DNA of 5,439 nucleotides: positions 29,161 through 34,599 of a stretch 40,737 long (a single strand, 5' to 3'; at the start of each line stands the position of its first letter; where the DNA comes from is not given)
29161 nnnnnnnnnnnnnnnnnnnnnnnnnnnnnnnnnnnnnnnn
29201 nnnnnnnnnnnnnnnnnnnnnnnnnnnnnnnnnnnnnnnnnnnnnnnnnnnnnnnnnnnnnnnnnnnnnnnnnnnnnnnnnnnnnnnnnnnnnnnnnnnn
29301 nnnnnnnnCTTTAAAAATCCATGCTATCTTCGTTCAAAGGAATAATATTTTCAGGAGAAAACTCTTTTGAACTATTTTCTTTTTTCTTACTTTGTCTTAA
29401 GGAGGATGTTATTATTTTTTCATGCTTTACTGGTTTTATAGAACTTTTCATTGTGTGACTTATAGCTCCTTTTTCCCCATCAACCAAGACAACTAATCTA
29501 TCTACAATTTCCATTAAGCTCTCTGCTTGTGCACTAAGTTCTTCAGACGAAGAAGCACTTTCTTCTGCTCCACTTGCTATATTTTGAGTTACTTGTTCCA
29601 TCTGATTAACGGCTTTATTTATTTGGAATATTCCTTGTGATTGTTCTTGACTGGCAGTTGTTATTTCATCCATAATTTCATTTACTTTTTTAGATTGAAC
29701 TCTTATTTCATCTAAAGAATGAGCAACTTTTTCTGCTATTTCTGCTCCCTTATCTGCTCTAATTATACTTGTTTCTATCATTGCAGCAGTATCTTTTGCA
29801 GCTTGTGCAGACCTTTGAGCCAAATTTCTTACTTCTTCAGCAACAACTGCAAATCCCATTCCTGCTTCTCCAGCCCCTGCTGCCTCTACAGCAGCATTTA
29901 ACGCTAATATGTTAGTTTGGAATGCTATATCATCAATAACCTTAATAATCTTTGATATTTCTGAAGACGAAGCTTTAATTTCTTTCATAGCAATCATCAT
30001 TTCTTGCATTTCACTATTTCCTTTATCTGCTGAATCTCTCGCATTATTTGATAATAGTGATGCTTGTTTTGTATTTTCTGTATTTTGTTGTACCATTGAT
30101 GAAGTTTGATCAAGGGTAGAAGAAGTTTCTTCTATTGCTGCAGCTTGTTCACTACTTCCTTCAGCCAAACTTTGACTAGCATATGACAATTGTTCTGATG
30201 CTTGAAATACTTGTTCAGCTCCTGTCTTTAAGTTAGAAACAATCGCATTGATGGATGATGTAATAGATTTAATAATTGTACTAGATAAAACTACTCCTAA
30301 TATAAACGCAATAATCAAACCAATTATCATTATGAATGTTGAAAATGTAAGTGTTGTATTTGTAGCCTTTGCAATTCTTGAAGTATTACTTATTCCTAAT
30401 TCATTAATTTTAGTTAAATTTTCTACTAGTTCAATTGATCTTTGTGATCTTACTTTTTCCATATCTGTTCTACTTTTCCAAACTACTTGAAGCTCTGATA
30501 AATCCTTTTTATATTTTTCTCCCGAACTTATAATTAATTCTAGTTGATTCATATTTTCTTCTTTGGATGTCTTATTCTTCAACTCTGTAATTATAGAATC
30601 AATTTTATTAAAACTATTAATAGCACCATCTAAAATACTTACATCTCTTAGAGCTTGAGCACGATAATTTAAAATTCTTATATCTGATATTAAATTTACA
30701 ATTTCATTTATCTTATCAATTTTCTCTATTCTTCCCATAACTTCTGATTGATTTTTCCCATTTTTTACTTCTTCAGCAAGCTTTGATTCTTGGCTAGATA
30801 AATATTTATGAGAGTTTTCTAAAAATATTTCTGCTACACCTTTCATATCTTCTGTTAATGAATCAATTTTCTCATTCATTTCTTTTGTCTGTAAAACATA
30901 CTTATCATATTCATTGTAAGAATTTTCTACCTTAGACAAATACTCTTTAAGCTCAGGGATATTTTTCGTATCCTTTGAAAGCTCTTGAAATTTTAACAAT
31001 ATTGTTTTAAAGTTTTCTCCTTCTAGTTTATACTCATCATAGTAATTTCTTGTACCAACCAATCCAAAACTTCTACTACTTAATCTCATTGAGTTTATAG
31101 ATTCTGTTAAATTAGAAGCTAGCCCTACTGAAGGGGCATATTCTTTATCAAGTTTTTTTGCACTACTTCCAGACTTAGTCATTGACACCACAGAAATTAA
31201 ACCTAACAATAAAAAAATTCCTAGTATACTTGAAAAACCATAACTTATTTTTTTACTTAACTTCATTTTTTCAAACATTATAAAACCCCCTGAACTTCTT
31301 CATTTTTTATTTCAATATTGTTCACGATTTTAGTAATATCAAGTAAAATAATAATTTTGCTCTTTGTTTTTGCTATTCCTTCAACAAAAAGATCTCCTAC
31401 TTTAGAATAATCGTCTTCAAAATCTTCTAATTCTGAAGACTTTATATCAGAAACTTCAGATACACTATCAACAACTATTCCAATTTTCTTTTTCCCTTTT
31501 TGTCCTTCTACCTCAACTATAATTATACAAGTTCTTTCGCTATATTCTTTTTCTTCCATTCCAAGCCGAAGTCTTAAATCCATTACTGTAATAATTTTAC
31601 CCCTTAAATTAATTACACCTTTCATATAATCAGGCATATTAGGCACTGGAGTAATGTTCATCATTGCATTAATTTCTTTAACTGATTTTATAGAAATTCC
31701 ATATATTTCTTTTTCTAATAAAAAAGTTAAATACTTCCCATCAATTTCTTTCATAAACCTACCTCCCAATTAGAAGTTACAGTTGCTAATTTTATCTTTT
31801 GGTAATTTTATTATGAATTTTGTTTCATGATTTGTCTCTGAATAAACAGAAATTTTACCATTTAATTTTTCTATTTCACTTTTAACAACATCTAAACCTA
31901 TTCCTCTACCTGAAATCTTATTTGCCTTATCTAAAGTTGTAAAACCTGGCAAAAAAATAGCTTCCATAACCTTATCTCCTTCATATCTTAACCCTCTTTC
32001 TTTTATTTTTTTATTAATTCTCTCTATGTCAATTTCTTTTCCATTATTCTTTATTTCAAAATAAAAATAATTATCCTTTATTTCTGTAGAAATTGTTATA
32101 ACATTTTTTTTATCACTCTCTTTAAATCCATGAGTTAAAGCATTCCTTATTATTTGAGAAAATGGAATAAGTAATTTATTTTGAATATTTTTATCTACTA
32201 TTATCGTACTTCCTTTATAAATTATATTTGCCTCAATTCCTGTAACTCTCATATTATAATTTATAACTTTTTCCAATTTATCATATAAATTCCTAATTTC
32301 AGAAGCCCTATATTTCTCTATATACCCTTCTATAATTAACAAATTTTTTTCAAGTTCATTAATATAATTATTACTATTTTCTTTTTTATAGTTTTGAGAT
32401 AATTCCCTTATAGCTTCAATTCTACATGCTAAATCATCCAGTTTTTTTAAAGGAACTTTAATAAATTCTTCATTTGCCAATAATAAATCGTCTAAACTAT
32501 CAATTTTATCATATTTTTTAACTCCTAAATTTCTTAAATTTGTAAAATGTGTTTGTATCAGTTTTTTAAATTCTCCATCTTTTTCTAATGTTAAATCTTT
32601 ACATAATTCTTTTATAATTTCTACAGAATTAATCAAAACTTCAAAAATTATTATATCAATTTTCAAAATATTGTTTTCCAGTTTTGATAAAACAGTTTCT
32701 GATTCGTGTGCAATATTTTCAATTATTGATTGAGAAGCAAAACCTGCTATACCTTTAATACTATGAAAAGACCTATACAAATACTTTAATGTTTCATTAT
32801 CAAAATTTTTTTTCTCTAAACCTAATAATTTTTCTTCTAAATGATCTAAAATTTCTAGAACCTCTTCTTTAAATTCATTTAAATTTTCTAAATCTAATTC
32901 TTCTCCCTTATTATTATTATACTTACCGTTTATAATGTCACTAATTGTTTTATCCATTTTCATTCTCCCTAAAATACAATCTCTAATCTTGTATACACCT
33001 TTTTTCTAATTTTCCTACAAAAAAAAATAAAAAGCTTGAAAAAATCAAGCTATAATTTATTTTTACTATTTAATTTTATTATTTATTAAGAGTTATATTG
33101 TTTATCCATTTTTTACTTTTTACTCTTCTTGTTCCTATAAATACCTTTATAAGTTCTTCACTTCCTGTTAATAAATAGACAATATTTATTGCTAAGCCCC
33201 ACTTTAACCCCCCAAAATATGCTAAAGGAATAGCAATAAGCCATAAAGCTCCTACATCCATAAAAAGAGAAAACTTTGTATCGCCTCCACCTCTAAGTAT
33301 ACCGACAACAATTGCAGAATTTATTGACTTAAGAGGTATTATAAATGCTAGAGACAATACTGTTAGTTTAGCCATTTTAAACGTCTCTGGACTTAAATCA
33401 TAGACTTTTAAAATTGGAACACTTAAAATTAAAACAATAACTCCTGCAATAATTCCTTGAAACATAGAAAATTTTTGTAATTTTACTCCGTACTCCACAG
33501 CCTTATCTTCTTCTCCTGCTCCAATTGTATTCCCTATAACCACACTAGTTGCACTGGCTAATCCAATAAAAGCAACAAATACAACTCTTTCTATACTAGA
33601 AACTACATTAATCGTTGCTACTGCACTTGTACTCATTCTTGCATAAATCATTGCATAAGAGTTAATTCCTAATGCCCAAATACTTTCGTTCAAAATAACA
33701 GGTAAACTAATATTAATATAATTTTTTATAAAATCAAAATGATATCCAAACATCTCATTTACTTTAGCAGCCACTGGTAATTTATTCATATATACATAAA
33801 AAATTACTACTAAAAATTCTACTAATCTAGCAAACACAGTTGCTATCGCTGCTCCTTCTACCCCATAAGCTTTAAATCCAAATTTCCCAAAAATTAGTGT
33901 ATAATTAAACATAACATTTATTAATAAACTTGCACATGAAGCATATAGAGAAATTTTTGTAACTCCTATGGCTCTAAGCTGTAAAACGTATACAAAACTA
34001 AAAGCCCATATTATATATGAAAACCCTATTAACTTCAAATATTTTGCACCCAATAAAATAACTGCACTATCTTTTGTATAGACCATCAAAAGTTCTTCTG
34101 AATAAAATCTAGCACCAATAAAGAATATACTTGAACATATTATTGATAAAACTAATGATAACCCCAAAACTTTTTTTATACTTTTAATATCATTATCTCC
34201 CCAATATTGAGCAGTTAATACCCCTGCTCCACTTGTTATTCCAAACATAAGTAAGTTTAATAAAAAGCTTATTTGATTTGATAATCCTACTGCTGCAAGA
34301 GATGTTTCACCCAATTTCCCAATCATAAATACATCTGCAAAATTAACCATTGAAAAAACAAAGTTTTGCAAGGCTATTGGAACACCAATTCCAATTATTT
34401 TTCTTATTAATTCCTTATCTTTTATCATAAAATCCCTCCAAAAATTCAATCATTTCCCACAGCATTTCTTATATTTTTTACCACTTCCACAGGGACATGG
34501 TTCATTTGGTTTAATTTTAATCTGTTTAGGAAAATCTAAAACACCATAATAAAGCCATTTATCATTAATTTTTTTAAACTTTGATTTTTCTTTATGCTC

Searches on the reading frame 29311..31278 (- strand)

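Call 59: search_protein_families(library=pfam, proteins=[window:29311-31278:-], max_evalue=0.00001)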
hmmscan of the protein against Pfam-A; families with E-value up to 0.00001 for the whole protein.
window:29311-31278:- (655 aa): 1 family
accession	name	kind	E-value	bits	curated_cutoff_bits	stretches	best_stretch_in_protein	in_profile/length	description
PF00015.26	MCPsignal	-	4.4e-47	160.6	34.6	1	409-564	3-172/172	Methyl-accepting chemotaxis protein (MCP) signalling domain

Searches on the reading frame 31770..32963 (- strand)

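Call 59: search_protein_families(library=pfam, proteins=[window:31770-32963:-], max_evalue=0.00001)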
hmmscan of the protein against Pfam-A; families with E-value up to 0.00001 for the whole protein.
window:31770-32963:- (397 aa): 2 families
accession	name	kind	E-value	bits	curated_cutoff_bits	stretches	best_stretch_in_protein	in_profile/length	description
PF02518.31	HATPase_c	-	1.1e-16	61.7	26.4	1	268-390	6-110/111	Histidine kinase-, DNA gyrase B-, and HSP90-like ATPase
PF01627.28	Hpt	-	9.5e-08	32.6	24.6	1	28-103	3-67/84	Hpt domain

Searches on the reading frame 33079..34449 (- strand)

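Call 59: search_protein_families(library=pfam, proteins=[window:33079-34449:-], max_evalue=0.00001)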
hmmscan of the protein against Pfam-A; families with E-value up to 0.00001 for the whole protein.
window:33079-34449:- (456 aa): 1 family
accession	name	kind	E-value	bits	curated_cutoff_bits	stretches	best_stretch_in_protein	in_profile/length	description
PF01554.23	MatE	-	2.4e-51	174.1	24.9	2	24-184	1-161/161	MatE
